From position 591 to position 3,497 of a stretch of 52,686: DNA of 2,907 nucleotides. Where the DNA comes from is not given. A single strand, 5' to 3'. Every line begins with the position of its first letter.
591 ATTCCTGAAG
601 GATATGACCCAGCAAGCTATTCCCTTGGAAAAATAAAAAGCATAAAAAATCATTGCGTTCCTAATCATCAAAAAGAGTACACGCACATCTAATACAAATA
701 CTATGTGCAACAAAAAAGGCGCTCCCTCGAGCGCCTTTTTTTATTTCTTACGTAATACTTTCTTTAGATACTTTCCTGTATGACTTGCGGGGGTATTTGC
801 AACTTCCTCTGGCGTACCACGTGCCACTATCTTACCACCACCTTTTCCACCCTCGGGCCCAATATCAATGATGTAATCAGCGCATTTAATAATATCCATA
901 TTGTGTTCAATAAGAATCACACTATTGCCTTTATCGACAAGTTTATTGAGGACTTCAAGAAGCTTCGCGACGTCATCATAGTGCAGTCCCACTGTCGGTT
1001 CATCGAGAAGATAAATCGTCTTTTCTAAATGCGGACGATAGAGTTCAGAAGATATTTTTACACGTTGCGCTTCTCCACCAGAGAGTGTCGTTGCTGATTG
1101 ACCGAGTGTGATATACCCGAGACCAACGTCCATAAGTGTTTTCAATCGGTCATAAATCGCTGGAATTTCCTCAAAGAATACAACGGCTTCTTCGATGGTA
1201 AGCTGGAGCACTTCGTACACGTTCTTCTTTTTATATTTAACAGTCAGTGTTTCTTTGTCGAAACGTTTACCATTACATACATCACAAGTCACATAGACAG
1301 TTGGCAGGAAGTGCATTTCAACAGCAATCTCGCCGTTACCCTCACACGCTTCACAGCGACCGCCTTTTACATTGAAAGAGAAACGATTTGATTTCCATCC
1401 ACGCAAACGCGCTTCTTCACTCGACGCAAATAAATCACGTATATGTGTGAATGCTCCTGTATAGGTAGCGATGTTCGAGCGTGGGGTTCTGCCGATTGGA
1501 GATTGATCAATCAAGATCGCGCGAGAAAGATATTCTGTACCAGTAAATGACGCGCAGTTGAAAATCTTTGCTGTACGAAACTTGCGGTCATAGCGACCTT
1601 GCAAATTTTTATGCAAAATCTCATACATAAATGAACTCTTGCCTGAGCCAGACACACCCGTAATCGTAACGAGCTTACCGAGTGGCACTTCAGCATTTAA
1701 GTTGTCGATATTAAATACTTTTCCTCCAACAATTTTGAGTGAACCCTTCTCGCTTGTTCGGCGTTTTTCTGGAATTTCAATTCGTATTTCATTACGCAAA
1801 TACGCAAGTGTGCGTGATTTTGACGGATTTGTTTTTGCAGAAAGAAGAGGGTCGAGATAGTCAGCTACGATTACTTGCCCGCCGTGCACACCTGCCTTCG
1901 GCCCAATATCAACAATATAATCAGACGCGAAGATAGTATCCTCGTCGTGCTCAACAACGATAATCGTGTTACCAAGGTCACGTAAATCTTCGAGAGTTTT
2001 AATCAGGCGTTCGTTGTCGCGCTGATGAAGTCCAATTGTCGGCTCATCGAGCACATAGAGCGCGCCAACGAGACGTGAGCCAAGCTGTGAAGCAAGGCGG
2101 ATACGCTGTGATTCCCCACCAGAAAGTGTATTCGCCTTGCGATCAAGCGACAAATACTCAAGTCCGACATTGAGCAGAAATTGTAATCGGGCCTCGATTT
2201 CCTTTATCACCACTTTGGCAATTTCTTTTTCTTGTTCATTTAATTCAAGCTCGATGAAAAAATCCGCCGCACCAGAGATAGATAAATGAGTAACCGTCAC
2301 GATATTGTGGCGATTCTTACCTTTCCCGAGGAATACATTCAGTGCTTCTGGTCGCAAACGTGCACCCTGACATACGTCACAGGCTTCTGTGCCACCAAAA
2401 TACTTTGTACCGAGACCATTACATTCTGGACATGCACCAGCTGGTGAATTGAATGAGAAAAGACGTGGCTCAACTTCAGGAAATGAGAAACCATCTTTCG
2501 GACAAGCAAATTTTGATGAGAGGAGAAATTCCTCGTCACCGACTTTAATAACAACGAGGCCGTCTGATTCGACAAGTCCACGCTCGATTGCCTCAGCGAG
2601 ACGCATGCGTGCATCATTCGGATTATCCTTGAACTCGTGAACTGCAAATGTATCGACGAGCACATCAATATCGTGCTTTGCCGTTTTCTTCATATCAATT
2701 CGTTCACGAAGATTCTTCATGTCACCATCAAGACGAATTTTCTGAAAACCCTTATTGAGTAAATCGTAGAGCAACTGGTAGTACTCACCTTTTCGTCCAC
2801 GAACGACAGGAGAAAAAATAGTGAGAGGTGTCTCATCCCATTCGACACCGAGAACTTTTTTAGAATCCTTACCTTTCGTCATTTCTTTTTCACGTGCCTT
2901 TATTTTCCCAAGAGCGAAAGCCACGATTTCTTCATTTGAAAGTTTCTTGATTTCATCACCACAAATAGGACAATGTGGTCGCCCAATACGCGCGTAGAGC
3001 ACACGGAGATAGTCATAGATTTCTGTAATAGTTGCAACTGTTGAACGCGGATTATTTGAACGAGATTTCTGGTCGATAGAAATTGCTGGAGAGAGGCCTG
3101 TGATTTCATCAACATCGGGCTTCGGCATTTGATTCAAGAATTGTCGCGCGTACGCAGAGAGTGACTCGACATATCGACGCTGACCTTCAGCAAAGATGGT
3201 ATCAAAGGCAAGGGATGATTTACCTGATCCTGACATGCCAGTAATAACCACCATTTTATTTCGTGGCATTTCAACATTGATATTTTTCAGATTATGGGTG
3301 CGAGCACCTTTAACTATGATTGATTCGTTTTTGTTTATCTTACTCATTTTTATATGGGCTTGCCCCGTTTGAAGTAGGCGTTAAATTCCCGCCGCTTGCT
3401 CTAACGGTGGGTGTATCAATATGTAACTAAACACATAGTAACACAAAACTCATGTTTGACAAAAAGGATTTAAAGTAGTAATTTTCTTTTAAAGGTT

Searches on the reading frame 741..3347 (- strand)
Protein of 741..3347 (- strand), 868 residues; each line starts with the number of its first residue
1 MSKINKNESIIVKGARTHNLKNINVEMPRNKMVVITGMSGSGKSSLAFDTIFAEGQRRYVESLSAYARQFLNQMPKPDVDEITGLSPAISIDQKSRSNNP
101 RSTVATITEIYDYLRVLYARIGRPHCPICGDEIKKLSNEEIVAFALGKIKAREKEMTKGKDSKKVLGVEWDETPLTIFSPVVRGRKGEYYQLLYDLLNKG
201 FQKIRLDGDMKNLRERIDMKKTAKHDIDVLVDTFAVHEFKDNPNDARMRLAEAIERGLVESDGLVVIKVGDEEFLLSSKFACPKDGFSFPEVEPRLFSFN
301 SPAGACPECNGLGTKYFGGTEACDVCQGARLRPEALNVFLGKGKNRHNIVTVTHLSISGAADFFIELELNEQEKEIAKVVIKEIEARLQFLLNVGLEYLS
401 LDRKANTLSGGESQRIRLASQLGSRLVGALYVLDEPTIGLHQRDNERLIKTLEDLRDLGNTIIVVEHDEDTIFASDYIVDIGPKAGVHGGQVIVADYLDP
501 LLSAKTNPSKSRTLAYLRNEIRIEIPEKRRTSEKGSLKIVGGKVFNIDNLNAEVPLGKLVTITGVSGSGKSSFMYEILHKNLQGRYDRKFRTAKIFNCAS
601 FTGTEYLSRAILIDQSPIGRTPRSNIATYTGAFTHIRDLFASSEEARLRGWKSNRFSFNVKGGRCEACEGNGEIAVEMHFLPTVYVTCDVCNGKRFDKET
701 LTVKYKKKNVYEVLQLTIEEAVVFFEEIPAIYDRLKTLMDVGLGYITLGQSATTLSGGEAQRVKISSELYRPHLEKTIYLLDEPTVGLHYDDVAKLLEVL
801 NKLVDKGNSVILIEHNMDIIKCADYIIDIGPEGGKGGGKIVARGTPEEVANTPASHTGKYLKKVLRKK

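Call 29: find_encoding_contigs(protein=window:741-3347:-, flank=10000, max_places=4)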
Protein window:741-3347:- (868 aa): 1 contig read that carries it; 1 place shown.
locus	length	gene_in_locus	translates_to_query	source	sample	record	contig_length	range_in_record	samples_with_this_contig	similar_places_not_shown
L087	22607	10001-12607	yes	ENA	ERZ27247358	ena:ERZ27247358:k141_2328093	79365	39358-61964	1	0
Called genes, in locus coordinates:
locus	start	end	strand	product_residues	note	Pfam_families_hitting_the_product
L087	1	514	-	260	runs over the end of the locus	PF00889:EF_TS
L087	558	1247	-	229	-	PF00318:Ribosomal_S2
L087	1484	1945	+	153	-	-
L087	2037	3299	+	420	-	PF00587:tRNA-synt_2b, PF03129:HGTP_anticodon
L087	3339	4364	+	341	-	PF06723:MreB_Mbl, PF00022:Actin (faint), PF00012:HSP70, PF14450:FtsA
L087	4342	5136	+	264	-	PF04085:MreC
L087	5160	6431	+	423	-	PF01702:TGT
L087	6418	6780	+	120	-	PF10861:DUF2784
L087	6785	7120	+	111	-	PF07866:DUF1653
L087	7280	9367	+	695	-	PF00270:DEAD (faint), PF04851:ResIII, PF13604:AAA_30 (faint), PF17757:UvrB_inter, PF27431:UvrB_3rd, PF00271:Helicase_C, PF12344:UvrB, PF02151:UVR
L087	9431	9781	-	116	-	-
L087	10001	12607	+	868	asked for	PF00005:ABC_tran (faint), PF00931:NB-ARC (faint), PF02463:SMC_N (faint), PF13191:AAA_16 (faint), PF13555:AAA_29 (faint), PF20703:nSTAND1 (faint), PF20720:nSTAND3 (faint), PF17760:UvrA_inter, +3 more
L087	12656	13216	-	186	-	-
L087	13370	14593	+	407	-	PF01541:GIY-YIG (faint), PF08459:UvrC_RNaseH_dom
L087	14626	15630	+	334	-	PF01820:Dala_Dala_lig_N, PF14397:ATPgrasp_ST (faint), PF02655:ATP-grasp_3, PF07478:Dala_Dala_lig_C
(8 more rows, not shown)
